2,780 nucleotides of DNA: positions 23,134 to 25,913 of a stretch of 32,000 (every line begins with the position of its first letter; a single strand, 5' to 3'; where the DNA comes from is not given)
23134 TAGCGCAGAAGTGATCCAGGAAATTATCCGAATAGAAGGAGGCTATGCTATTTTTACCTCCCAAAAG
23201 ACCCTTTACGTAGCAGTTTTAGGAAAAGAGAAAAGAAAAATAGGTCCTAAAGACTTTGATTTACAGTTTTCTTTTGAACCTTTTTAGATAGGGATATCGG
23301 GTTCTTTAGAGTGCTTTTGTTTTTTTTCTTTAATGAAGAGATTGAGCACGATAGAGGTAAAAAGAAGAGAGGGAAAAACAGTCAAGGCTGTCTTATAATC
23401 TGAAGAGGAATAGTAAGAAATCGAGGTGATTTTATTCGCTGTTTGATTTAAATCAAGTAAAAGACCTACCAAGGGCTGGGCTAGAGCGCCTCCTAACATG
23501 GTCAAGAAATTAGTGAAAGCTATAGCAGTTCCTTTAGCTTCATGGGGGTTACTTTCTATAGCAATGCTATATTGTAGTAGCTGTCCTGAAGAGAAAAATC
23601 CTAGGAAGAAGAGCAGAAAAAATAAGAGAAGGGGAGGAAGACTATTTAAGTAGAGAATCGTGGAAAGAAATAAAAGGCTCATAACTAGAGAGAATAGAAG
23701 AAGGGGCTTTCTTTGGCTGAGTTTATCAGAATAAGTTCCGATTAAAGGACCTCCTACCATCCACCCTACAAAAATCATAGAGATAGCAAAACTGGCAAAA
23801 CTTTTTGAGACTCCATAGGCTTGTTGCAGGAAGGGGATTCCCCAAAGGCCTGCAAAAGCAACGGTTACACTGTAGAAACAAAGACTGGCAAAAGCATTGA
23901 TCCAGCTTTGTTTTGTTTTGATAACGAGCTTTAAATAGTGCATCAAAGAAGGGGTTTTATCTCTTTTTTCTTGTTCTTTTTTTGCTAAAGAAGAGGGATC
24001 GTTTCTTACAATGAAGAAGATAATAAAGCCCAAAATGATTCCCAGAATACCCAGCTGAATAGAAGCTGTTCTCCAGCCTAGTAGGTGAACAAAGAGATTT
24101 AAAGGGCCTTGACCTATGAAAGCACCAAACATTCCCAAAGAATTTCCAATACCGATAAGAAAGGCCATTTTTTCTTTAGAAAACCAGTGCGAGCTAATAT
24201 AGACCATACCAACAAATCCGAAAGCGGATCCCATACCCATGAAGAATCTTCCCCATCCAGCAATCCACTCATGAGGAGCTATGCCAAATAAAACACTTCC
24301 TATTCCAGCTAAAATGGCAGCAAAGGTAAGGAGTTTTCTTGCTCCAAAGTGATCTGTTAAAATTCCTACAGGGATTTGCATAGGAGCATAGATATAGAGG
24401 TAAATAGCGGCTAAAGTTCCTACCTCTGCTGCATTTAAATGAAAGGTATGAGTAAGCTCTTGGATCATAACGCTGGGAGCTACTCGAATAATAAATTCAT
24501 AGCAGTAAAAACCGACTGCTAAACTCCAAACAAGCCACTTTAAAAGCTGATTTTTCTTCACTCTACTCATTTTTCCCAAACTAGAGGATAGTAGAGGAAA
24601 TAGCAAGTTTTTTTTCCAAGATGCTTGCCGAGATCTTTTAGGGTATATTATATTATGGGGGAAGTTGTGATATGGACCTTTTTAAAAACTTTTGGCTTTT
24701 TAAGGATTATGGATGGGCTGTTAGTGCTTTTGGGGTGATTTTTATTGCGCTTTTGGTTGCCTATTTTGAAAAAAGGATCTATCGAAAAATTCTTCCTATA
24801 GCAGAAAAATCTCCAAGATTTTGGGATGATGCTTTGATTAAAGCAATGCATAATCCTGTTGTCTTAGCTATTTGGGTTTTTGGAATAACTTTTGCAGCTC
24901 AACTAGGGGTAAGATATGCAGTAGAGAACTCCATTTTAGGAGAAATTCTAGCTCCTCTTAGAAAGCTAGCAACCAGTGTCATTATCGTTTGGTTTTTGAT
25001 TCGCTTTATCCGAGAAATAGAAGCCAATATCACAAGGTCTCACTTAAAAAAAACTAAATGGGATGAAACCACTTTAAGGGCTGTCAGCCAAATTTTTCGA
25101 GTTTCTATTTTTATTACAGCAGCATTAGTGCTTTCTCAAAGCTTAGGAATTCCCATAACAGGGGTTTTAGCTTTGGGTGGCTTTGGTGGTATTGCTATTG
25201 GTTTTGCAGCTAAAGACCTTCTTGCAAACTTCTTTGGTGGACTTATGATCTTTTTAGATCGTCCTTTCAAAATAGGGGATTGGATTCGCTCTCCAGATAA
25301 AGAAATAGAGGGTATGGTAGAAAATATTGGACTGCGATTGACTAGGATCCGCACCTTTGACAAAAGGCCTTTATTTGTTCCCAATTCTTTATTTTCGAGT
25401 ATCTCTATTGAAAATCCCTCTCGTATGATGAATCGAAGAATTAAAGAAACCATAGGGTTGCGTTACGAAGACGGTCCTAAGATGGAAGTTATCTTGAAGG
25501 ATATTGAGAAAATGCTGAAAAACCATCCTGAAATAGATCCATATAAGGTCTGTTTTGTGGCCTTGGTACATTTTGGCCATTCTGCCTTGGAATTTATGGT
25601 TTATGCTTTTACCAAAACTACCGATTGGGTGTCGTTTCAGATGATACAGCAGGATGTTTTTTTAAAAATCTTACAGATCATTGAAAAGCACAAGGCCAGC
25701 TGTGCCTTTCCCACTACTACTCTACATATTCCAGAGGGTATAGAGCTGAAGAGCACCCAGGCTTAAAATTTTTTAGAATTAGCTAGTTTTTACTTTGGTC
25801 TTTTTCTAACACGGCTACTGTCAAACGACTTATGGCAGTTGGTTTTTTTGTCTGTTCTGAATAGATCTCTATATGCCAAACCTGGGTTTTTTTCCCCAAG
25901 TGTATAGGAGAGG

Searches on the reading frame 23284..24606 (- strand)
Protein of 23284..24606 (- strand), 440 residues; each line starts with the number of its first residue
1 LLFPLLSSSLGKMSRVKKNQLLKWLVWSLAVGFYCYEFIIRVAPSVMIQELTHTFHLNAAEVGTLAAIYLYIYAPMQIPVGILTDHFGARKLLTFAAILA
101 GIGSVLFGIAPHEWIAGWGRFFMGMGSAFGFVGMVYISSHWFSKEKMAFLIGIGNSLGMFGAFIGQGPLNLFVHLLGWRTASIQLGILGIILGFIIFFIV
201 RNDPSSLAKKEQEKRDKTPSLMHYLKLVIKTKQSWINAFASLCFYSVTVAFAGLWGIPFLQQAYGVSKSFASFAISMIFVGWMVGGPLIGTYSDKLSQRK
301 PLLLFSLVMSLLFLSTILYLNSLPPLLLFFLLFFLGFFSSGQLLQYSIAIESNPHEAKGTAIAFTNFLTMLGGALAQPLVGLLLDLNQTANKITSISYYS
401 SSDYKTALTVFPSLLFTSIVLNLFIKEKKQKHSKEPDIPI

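Call 18: search_protein_families(library=pfam, proteins=[window:23284-24606:-], max_evalue=0.001)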
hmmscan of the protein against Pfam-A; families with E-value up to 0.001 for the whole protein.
window:23284-24606:- (440 aa): 3 families
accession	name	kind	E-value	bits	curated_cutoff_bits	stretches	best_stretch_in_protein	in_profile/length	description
PF07690.21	MFS_1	-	3.9e-45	154.7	33.4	1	39-376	11-346/347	Major Facilitator Superfamily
PF00083.30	Sugar_tr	-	6.8e-10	38.8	22.3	2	262-377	282-403/452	Sugar (and other) transporter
PF03137.26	OATP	-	1.9e-06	26.9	25.8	1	209-319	270-379/545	Organic Anion Transporter Polypeptide (OATP) family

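Call 47: find_homologous_proteins(query=window:23284-24603:-, max_evalue=1e-30)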
Query window:23284-24603:- (439 aa): 933 proteins with E <= 1e-30 among 8000 candidates; the best 120 are listed.
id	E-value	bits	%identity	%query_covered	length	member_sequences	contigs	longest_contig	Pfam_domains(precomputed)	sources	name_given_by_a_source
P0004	1.9e-277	939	100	97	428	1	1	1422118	PF00083.31,PF03137.27,PF07690.22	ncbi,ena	-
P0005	3.4e-234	796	83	97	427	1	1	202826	PF03137.27,PF07690.22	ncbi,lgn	-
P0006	7.5e-192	656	67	97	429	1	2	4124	PF00083.31,PF07690.22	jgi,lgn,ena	-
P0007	4.2e-160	552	57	97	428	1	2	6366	PF07690.22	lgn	-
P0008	7.7e-153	528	55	96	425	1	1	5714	PF07690.22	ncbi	-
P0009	1.8e-132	461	50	94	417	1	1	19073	PF00083.31,PF07690.22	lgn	-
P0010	3.2e-132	460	51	94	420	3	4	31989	PF00083.31,PF07690.22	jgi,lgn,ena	-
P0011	7.0e-132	459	52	95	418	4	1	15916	PF03137.27,PF07690.22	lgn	-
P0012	7.7e-132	459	51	93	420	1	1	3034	PF07690.22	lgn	-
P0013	9.1e-130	452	49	95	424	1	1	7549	PF00083.31,PF12832.14,PF07690.22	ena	-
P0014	1.1e-129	452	50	95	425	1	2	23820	PF00083.31,PF07690.22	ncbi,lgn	-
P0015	3.0e-129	450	50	95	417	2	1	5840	PF07690.22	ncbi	-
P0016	1.2e-128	448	48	96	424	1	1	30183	PF00083.31,PF07690.22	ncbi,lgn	ncbi:MAG: MFS transporter [Simkaniaceae bacterium]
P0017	1.8e-128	448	49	97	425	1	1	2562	PF00083.31,PF07690.22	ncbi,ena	-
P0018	6.1e-128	446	48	94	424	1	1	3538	PF07690.22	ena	-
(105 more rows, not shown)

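Call 48: find_encoding_contigs(protein=P0005, flank=10000, max_places=3)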
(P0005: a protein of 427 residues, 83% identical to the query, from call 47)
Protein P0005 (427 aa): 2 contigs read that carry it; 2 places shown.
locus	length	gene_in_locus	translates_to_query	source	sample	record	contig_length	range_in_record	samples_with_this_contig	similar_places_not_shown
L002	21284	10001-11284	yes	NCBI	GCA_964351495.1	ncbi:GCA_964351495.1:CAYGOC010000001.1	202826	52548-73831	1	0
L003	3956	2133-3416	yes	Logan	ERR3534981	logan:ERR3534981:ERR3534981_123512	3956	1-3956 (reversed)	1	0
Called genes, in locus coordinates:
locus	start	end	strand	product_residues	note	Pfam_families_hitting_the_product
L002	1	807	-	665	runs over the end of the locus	PF22745:Nlig-Ia, PF01653:DNA_ligase_aden, PF00633:HHH (faint), PF03120:OB_DNA_ligase, PF03119:DNA_ligase_ZBD, PF12826:HHH_2, PF14520:HHH_5 (weak), PF00533:BRCT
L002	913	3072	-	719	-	PF22019:GlgB_N (faint), PF02922:CBM_48, PF00128:Alpha-amylase (weak)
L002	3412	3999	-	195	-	PF00510:COX3 (weak)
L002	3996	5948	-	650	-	PF00115:COX1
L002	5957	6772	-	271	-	PF00116:COX2 (faint), PF06481:COX_ARM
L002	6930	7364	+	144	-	PF03061:4HBT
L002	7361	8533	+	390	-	PF01073:3Beta_HSD (faint), PF01370:Epimerase, PF05368:NmrA, PF07993:NAD_binding_4 (faint), PF13460:NAD_binding_10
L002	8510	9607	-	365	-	PF21088:MS_channel_1st (weak), PF00924:MS_channel_2nd, PF21082:MS_channel_3rd, PF24956:Msl2-3_C (weak)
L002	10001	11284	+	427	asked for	PF03137:OATP (faint), PF07690:MFS_1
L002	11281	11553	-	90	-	-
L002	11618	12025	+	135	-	PF00472:RF-1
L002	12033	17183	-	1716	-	-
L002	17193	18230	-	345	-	-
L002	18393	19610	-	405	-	PF00375:SDF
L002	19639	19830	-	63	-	-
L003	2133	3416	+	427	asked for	PF03137:OATP (faint), PF07690:MFS_1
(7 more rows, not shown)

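Call 54: find_encoding_contigs(protein=P0007, flank=10000, max_places=3)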
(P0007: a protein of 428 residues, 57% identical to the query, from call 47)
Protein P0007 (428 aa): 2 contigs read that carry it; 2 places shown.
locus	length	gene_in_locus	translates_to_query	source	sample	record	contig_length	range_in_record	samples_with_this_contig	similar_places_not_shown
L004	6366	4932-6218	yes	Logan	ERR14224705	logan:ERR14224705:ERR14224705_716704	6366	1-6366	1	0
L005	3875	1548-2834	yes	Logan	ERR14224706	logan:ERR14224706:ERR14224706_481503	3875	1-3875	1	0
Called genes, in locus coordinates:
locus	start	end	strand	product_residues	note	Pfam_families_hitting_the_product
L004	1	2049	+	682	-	?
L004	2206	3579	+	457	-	PF01370:Epimerase (weak), PF05368:NmrA, PF13460:NAD_binding_10, PF11066:DUF2867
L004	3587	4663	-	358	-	PF21088:MS_channel_1st, PF00924:MS_channel_2nd, PF21082:MS_channel_3rd, PF24956:Msl2-3_C (weak)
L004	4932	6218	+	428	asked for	PF07690:MFS_1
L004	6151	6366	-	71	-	?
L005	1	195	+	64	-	?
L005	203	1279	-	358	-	PF21088:MS_channel_1st, PF00924:MS_channel_2nd, PF21082:MS_channel_3rd, PF24956:Msl2-3_C (weak)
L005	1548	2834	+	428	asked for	PF07690:MFS_1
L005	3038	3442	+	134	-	PF00472:RF-1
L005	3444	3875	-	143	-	?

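Call 55: find_encoding_contigs(protein=P0008, flank=10000, max_places=3)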
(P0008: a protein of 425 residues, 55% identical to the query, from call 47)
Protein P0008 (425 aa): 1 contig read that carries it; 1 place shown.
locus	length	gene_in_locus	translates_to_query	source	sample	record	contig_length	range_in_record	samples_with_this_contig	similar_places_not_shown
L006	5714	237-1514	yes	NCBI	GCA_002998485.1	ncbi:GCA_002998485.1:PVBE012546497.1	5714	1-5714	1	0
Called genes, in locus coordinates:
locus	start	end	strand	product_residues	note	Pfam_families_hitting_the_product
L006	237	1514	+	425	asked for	PF07690:MFS_1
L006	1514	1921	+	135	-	PF00472:RF-1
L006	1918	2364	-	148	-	-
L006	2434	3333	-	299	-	-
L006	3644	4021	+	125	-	PF01641:SelR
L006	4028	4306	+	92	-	PF01253:SUI1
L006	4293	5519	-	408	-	PF00375:SDF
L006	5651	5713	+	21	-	?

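Call 56: find_encoding_contigs(protein=P0010, flank=10000, max_places=3)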
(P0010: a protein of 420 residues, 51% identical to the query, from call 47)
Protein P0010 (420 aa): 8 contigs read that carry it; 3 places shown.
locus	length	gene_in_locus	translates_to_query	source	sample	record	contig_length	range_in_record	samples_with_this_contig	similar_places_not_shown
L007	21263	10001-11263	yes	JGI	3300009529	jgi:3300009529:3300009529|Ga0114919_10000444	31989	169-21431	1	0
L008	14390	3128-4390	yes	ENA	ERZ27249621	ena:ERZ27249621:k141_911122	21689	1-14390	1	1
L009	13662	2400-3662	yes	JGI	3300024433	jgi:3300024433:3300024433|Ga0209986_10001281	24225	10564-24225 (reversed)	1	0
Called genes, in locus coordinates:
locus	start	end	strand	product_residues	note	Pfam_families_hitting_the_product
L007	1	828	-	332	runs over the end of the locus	?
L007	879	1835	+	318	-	PF00892:EamA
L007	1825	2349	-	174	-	-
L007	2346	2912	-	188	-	-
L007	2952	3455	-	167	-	-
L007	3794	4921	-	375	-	PF01370:Epimerase, PF04321:RmlD_sub_bind (weak), PF01073:3Beta_HSD, PF16363:GDP_Man_Dehyd, PF07993:NAD_binding_4 (weak)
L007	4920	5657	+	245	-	PF02834:LigT_PEase (faint)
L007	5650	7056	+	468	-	PF01139:RtcB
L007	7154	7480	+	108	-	-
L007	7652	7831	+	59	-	-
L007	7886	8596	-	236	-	PF07885:Ion_trans_2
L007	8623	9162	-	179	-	PF13302:Acetyltransf_3, PF00583:Acetyltransf_1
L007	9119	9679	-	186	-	PF04367:DUF502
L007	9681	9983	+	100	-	-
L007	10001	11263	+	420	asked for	PF00083:Sugar_tr (faint), PF07690:MFS_1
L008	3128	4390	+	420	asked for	PF00083:Sugar_tr (faint), PF07690:MFS_1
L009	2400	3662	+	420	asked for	PF00083:Sugar_tr (faint), PF07690:MFS_1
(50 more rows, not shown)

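Call 73: find_encoding_contigs(protein=P0006, flank=10000, max_places=4)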
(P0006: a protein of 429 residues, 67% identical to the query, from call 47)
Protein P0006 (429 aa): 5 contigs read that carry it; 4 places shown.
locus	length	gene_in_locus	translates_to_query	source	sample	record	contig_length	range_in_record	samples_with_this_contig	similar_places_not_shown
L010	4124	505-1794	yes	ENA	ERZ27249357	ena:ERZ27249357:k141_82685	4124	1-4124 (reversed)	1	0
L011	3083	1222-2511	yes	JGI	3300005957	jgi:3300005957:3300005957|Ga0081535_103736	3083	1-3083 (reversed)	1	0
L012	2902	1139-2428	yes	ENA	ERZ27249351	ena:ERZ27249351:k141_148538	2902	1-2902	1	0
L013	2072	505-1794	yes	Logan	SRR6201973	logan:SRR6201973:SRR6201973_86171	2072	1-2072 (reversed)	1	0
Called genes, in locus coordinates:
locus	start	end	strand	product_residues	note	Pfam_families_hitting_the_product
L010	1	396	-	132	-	?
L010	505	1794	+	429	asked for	PF00083:Sugar_tr (faint), PF07690:MFS_1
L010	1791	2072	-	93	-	-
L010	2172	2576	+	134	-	PF00472:RF-1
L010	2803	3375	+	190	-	-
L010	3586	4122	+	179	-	?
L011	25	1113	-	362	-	PF21088:MS_channel_1st (weak), PF00924:MS_channel_2nd, PF21082:MS_channel_3rd, PF24956:Msl2-3_C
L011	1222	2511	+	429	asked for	PF00083:Sugar_tr (faint), PF07690:MFS_1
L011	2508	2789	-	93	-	-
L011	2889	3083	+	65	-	?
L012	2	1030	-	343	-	?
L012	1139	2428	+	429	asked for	PF00083:Sugar_tr (faint), PF07690:MFS_1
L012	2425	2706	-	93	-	-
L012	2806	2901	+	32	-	?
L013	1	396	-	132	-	?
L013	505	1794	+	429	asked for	PF00083:Sugar_tr (faint), PF07690:MFS_1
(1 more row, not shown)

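Call 84: search_protein_families(library=phrogs, proteins=[P0124, P0126, P0127], max_evalue=0.01)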
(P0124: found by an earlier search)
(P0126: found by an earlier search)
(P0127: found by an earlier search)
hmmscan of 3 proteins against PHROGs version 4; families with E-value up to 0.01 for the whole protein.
P0124 (1716 aa): 0 families

P0126 (345 aa): 3 families
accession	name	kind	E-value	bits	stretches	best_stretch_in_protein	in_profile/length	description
phrog_4704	-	tail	0.00052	19.8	1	165-338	36-198/625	tail length tape measure protein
phrog_3590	-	unknown function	0.0014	19.1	1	161-336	204-360/481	-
phrog_167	-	tail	0.0038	15.9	1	174-337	74-269/1555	tail length tape measure protein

P0127 (315 aa): 7 families
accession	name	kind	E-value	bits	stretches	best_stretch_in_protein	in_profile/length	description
phrog_3550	-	unknown function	7.4e-06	27.2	0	160-207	5-52/79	-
phrog_77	-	DNA, RNA and nucleotide metabolism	7.6e-05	22.4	1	161-302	468-617/967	SbcC-like subunit of palindrome specific endonuclease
phrog_12706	-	tail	0.00019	20.7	1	157-239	144-208/1244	tail length tape measure protein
phrog_13254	-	unknown function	0.0047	18.3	1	153-244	3-94/132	-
phrog_8488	-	unknown function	0.0047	17.9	0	191-253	3-64/119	-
phrog_3534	-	unknown function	0.0085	17.1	0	251-308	55-112/117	-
phrog_4704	-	tail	0.0091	15.7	0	162-306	36-174/625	tail length tape measure protein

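Call 87: search_protein_families(library=pfam, proteins=[L004:1-2046:+, L010:2803-3372:+, L006:2434-3330:-, L006:1918-2361:-], max_evalue=0.001)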
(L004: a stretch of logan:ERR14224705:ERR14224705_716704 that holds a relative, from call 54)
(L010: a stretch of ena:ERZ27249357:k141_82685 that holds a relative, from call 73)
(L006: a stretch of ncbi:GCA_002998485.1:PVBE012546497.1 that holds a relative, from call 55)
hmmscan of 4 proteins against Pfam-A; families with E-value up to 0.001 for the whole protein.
L004:1-2046:+ (682 aa): 2 families
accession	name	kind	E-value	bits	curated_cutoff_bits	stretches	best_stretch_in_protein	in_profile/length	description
PF03747.19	ADP_ribosyl_GH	-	4.7e-41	141.8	26.2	1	9-314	42-286/287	ADP-ribosylglycohydrolase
PF05028.20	PARG_cat_C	-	1e-08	35.5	26.3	1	567-642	129-202/207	Poly (ADP-ribose) glycohydrolase (PARG), Macro domain fold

L010:2803-3372:+ (190 aa): 0 families

L006:2434-3330:- (298 aa): 0 families

L006:1918-2361:- (147 aa): 0 families

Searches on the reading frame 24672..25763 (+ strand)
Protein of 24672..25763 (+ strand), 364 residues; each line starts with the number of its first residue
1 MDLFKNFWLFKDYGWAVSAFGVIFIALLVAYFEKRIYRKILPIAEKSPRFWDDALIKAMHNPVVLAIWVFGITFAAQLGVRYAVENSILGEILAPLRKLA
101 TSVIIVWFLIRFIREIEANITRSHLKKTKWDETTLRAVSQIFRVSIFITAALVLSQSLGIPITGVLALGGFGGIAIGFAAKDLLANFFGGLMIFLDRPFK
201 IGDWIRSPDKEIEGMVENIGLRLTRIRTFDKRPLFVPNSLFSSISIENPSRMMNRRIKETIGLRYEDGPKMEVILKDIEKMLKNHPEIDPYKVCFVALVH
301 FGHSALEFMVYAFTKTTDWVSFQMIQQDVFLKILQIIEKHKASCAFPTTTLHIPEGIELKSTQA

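Call 18: search_protein_families(library=pfam, proteins=[window:24672-25763:+], max_evalue=0.001)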
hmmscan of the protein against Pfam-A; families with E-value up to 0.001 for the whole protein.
window:24672-25763:+ (364 aa): 4 families
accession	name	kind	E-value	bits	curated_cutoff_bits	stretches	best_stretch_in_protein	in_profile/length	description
PF00924.24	MS_channel_2nd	-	3.6e-22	78.7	20.2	1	182-251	1-68/68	Mechanosensitive ion channel, beta-domain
PF21082.3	MS_channel_3rd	-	2.1e-12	47.7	21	1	260-342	4-86/88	Mechanosensitive ion channel MscS, C-terminal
PF21088.3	MS_channel_1st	-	4.7e-08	33.3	23.1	1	140-181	1-42/42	Mechanosensitive ion channel, transmembrane helices 2/3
PF24956.1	Msl2-3_C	-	1.3e-07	32.2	29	1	256-337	2-86/87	Mechanosensitive ion channel protein 2/3 C-terminal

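Call 38: find_encoding_contigs(protein=window:24672-25763:+, flank=3000, max_places=3)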
Protein window:24672-25763:+ (364 aa): no gene with exactly this product is on record in the collection.
